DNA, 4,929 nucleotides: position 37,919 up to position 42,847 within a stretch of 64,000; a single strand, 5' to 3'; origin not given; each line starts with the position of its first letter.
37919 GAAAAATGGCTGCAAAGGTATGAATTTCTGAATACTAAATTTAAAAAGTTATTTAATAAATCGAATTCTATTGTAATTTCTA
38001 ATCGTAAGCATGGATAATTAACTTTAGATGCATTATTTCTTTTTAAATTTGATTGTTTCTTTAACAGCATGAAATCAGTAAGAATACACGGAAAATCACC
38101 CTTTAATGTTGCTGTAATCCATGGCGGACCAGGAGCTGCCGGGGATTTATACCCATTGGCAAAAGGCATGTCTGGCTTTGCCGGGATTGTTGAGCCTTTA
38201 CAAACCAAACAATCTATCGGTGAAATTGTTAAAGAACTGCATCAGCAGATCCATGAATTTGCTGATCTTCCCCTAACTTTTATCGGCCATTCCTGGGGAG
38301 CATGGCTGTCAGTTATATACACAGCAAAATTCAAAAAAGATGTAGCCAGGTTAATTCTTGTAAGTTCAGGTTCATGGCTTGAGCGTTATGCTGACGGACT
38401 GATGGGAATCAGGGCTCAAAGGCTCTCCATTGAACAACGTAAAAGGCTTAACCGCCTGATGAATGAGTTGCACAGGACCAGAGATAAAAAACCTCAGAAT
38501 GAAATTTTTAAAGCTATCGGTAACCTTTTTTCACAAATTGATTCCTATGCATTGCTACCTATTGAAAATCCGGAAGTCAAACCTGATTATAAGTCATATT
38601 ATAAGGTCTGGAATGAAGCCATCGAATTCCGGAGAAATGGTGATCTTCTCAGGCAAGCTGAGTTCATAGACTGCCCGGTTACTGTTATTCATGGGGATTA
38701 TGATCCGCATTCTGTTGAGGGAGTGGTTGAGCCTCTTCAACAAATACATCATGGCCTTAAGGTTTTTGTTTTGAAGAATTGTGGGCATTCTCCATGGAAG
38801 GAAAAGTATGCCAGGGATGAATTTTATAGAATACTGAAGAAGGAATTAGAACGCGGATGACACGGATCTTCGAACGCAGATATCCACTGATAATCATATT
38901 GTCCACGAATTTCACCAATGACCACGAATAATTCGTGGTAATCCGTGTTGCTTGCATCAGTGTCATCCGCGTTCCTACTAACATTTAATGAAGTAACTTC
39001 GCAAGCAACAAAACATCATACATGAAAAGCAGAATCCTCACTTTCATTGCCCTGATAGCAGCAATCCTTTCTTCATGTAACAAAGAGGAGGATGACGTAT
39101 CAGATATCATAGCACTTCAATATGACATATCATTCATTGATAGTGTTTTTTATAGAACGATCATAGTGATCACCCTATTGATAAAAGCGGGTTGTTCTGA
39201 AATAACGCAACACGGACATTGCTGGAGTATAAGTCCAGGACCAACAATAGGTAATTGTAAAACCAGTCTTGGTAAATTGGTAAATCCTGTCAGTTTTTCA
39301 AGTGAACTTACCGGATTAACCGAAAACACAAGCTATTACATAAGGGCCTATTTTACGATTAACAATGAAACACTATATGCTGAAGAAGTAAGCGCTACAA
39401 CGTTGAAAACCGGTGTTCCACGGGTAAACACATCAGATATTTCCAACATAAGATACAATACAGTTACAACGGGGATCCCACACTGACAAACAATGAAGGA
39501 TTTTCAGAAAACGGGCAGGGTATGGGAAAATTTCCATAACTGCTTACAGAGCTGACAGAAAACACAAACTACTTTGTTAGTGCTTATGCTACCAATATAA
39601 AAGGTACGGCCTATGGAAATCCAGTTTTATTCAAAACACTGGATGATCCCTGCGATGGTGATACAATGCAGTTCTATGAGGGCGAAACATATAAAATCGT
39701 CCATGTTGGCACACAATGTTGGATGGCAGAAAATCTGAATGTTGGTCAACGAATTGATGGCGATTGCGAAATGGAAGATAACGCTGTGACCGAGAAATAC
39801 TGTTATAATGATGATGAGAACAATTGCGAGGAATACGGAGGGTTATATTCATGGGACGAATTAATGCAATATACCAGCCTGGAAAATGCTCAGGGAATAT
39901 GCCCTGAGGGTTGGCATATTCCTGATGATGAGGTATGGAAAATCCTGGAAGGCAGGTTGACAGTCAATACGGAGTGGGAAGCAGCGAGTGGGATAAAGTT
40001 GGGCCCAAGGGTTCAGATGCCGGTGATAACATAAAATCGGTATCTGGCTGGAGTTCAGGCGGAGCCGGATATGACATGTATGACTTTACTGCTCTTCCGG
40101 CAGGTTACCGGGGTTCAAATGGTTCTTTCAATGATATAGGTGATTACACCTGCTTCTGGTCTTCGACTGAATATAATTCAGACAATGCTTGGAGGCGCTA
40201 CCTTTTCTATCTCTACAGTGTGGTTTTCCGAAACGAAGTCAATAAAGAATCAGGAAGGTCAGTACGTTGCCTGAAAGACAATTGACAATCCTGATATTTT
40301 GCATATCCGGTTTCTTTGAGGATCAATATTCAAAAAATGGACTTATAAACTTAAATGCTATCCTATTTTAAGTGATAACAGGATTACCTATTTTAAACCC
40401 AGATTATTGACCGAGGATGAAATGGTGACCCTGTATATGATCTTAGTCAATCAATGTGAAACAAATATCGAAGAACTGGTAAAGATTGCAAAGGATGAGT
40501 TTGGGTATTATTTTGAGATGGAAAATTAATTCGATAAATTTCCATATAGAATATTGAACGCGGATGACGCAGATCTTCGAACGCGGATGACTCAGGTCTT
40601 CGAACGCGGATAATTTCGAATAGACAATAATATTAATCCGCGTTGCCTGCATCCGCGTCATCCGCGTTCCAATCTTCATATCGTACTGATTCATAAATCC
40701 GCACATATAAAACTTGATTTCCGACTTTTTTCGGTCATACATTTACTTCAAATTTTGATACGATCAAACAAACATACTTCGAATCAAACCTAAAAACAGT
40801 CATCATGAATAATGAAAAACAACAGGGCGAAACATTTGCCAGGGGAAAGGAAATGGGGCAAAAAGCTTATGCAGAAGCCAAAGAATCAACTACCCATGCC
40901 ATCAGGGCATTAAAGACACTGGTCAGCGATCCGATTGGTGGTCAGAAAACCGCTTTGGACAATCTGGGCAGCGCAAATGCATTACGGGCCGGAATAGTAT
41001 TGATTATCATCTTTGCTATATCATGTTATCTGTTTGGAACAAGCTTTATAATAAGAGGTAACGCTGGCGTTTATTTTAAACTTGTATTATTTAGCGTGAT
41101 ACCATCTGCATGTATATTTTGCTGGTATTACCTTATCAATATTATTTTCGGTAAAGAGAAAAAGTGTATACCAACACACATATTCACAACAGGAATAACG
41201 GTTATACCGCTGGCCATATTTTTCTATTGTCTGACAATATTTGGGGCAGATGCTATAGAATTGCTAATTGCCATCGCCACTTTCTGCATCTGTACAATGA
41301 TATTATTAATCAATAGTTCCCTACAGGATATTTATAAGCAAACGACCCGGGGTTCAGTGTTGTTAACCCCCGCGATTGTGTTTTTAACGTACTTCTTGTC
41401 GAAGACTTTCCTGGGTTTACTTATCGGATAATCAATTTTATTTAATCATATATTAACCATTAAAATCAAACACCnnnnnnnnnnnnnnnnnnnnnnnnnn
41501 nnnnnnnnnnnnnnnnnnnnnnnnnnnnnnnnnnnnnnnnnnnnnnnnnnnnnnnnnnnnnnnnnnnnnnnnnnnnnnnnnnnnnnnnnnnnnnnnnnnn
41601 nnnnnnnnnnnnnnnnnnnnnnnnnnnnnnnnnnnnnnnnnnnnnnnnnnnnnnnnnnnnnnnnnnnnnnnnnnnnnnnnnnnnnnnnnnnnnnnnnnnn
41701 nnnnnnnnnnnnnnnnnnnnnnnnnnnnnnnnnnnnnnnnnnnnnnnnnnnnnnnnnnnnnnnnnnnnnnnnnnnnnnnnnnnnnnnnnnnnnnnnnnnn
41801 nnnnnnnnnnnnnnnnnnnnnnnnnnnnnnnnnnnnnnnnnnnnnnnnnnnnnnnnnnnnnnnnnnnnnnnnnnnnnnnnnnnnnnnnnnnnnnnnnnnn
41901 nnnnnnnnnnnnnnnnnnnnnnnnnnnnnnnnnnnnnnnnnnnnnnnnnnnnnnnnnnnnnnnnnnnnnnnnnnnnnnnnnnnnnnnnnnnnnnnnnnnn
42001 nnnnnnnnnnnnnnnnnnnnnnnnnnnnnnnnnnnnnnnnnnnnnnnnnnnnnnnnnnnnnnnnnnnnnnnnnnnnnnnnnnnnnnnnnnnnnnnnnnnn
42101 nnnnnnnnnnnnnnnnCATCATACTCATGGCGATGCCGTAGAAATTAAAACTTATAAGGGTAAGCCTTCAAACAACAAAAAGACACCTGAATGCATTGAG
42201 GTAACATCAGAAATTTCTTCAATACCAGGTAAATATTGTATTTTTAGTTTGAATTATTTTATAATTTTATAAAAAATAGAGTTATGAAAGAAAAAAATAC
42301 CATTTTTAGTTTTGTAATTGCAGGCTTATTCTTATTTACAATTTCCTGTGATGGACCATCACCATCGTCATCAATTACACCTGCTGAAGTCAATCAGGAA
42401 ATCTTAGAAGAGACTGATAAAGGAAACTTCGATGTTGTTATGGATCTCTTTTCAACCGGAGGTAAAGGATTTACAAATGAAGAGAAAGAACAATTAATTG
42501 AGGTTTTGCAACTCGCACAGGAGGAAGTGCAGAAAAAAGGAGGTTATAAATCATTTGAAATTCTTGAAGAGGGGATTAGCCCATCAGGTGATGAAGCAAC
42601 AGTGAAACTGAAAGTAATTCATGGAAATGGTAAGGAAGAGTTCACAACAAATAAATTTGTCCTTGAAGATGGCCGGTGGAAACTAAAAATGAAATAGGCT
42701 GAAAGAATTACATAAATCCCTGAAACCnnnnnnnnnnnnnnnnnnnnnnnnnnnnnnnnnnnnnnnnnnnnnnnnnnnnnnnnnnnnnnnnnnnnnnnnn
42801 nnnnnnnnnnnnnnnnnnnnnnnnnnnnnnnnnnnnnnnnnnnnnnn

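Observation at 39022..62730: Two parallel FISUMP-protein cassettes with reciprocal gene decay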

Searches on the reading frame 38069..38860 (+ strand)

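Call 4: search_protein_families(library=pfam, proteins=[window:38069-38860:+], max_evalue=0.01)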
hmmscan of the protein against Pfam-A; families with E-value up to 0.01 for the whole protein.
window:38069-38860:+ (263 aa): 5 families
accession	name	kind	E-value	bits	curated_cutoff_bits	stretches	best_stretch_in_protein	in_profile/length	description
PF00561.26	Abhydrolase_1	-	4.4e-09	36.8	25.8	1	68-242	70-240/245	alpha/beta hydrolase fold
PF12697.13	Abhydrolase_6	-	1.1e-08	36.5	26.3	1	56-245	53-209/217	Alpha/beta hydrolase family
PF12146.15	Hydrolase_4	-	2.6e-06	27.4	27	1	58-213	67-203/239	Serine aminopeptidase, S33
PF00975.26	Thioesterase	-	0.0029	18.3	26.4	1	43-89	41-88/226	Thioesterase domain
PF01764.32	Lipase_3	-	0.0092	16.3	22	0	48-92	44-88/140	Lipase (class 3)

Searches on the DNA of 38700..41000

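Call 25: search_rna_families(source=window, start=38700, end=41000, threshold=evalue, max_evalue=5)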
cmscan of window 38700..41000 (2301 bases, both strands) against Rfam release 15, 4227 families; matches with E-value up to 5: 3.
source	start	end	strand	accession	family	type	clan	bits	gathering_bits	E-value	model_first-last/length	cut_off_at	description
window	40740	40799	-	RF03956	mir-737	Gene; miRNA;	-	20.7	60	4.9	1-63/63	no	mir-737 microRNA precursor family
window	40165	40238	+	RF02843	RefA5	Gene; antisense;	-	18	91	2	1-68/68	no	Enterococcus sRNA A5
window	38802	38965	+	RF00002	5_8S_rRNA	Gene; rRNA;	CL00112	16.9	42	0.15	1-154/154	no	5.8S ribosomal RNA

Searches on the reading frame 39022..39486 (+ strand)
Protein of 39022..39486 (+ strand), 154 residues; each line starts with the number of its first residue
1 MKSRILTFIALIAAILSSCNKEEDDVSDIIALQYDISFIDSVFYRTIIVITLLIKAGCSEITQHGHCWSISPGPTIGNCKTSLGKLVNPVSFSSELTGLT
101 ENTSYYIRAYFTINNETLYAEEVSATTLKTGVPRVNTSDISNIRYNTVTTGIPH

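Call 3: search_protein_families(library=pfam, proteins=[window:39022-39486:+], max_evalue=0.01)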
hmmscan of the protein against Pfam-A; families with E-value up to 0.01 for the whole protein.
window:39022-39486:+ (154 aa): 0 families

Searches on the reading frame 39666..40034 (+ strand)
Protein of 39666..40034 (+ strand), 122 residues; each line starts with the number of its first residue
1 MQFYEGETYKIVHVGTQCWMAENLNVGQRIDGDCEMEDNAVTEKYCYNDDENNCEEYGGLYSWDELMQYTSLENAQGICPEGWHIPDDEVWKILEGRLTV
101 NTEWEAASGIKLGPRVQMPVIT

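Call 3: search_protein_families(library=pfam, proteins=[window:39666-40034:+], max_evalue=0.01)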
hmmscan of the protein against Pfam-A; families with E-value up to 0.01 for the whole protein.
window:39666-40034:+ (122 aa): 1 family
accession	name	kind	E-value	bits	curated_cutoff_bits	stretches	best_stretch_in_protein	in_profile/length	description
PF09603.15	Fib_succ_major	-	1.9e-21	77.6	33.9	1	12-103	1-90/187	Fibrobacter succinogenes major domain (Fib_succ_major)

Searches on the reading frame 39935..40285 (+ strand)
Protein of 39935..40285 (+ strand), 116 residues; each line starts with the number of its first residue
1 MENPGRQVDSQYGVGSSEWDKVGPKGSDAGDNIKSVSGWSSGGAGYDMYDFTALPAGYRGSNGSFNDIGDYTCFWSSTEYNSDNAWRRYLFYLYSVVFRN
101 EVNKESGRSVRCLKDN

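Call 3: search_protein_families(library=pfam, proteins=[window:39935-40285:+], max_evalue=0.01)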
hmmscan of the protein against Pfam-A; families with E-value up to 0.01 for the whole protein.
window:39935-40285:+ (116 aa): 1 family
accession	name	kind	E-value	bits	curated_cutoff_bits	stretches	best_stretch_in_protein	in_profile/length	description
PF09603.15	Fib_succ_major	-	9.1e-11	42.8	33.9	1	27-114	100-187/187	Fibrobacter succinogenes major domain (Fib_succ_major)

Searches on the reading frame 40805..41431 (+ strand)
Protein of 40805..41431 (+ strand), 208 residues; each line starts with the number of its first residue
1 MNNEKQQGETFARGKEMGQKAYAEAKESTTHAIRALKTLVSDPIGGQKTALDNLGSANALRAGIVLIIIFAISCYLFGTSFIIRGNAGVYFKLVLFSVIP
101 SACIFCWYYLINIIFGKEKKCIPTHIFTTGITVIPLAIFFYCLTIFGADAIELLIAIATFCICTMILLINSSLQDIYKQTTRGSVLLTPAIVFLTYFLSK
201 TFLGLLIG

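Call 3: search_protein_families(library=pfam, proteins=[window:40805-41431:+], max_evalue=0.01)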
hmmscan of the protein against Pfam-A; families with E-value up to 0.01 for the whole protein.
window:40805-41431:+ (208 aa): 0 families

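Call 69: search_protein_families(library=ncbifam, proteins=[window:40805-41431:+], max_evalue=0.01)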
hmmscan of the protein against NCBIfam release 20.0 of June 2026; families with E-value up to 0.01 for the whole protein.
window:40805-41431:+ (208 aa): 0 families

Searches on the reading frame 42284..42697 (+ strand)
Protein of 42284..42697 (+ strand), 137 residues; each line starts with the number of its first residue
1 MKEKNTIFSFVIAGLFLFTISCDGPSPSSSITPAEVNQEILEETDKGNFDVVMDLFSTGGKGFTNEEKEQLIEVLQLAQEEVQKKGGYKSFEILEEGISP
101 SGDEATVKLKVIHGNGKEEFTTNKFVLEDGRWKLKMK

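Call 3: search_protein_families(library=pfam, proteins=[window:42284-42697:+], max_evalue=0.01)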
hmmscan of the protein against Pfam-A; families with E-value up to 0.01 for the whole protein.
window:42284-42697:+ (137 aa): 2 families
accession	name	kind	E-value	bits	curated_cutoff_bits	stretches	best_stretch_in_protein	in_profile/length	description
PF13474.12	SnoaL_3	-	1.2e-05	26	22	1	35-134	3-111/121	SnoaL-like domain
PF12870.14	DUF4878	-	0.00013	22.6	24.1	1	32-134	7-111/112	Domain of unknown function (DUF4878)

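Call 69: search_protein_families(library=ncbifam, proteins=[window:42284-42697:+], max_evalue=0.01)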
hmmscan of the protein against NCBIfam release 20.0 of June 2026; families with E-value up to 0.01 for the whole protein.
window:42284-42697:+ (137 aa): 0 families
